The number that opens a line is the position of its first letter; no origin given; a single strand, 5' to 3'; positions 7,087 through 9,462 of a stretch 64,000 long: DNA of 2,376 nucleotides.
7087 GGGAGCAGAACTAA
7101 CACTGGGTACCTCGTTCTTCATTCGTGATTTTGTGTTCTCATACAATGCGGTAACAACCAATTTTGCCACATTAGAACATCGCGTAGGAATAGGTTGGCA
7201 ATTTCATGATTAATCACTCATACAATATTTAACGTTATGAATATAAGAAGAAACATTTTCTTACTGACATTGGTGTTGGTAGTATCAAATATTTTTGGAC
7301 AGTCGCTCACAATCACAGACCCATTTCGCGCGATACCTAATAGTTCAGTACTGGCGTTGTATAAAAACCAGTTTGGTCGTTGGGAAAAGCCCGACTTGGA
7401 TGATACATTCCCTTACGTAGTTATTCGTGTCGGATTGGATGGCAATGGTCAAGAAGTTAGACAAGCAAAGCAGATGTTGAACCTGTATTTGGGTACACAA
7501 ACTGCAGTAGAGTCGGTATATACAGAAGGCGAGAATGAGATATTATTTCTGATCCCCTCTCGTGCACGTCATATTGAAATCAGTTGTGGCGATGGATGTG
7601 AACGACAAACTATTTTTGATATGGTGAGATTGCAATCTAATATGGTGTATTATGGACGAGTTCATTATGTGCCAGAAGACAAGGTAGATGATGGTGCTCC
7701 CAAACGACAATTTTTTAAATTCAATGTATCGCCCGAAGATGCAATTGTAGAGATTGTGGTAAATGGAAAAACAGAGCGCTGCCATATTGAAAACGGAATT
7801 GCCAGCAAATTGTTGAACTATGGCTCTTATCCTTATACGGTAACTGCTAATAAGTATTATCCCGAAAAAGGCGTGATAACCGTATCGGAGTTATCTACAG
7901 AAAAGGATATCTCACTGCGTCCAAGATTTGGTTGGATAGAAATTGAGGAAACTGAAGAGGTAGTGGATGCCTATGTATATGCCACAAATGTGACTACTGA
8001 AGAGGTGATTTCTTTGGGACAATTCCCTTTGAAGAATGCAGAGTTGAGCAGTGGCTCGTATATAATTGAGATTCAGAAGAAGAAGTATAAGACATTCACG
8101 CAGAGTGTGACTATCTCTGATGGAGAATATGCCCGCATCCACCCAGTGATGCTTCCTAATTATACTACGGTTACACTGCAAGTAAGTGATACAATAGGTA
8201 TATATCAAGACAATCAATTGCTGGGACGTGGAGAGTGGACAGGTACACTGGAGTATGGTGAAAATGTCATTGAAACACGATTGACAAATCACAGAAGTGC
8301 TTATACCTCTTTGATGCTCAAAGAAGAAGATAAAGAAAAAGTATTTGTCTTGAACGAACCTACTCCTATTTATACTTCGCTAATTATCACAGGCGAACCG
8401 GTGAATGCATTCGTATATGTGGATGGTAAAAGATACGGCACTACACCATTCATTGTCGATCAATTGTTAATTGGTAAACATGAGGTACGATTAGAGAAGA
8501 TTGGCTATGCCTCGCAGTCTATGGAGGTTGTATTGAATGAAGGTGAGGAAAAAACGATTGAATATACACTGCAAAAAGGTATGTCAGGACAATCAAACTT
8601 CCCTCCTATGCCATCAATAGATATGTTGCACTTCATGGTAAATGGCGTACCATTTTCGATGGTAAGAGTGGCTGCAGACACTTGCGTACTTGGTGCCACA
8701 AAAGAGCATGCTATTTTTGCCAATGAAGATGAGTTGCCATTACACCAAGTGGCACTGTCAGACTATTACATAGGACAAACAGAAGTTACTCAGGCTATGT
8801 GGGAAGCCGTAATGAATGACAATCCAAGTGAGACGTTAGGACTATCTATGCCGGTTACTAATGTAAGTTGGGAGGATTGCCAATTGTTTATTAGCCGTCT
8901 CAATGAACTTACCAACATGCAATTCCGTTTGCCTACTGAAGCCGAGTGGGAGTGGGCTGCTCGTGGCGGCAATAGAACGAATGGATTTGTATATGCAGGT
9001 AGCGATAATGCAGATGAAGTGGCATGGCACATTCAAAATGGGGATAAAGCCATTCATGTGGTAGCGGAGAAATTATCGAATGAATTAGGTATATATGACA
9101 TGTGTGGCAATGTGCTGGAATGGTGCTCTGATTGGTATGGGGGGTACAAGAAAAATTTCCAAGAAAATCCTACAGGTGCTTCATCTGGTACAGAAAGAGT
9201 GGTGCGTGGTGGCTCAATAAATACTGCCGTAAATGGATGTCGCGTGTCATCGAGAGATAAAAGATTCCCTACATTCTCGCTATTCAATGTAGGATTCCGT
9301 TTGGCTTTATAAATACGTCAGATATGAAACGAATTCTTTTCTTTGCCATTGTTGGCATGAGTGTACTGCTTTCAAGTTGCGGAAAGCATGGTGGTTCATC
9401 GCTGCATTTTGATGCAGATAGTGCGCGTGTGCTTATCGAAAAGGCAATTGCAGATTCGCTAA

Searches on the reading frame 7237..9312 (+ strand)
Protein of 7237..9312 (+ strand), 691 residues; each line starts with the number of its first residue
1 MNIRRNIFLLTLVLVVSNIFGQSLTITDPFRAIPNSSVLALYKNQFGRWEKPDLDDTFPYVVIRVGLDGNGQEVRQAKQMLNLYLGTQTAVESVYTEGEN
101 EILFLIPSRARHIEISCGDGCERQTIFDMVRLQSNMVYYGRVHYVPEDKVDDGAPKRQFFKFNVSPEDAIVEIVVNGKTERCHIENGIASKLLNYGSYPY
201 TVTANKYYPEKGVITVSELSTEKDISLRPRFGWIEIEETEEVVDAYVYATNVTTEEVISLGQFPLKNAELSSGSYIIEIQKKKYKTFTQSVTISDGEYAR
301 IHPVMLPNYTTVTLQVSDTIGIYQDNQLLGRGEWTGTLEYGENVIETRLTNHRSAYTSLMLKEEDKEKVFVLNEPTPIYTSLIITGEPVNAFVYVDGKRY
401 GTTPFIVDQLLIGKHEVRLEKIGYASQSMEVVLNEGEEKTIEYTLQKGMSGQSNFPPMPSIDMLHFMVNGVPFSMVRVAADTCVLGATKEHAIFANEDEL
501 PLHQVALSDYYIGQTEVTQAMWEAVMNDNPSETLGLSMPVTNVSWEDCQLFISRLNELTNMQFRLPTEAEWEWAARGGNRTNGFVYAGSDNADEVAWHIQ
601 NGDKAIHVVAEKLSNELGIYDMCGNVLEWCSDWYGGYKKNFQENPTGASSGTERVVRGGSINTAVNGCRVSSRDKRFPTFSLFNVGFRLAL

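Call 93: search_protein_families(library=pfam, proteins=[window:7237-9312:+], max_evalue=0.00001)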
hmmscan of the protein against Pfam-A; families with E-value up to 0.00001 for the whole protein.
window:7237-9312:+ (691 aa): 3 families
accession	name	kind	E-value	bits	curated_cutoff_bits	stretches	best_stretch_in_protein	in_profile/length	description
PF03781.23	FGE-sulfatase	-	6.1e-39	134.6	23.3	1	475-690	5-254/255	Sulfatase-modifying factor enzyme 1-like domain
PF08308.17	PEGA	-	8.9e-18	64.4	20.8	1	381-447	3-69/71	PEGA domain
PF13620.12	CarboxypepD_reg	-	1e-06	29.4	32.3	0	405-446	40-82/82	Carboxypeptidase regulatory-like domain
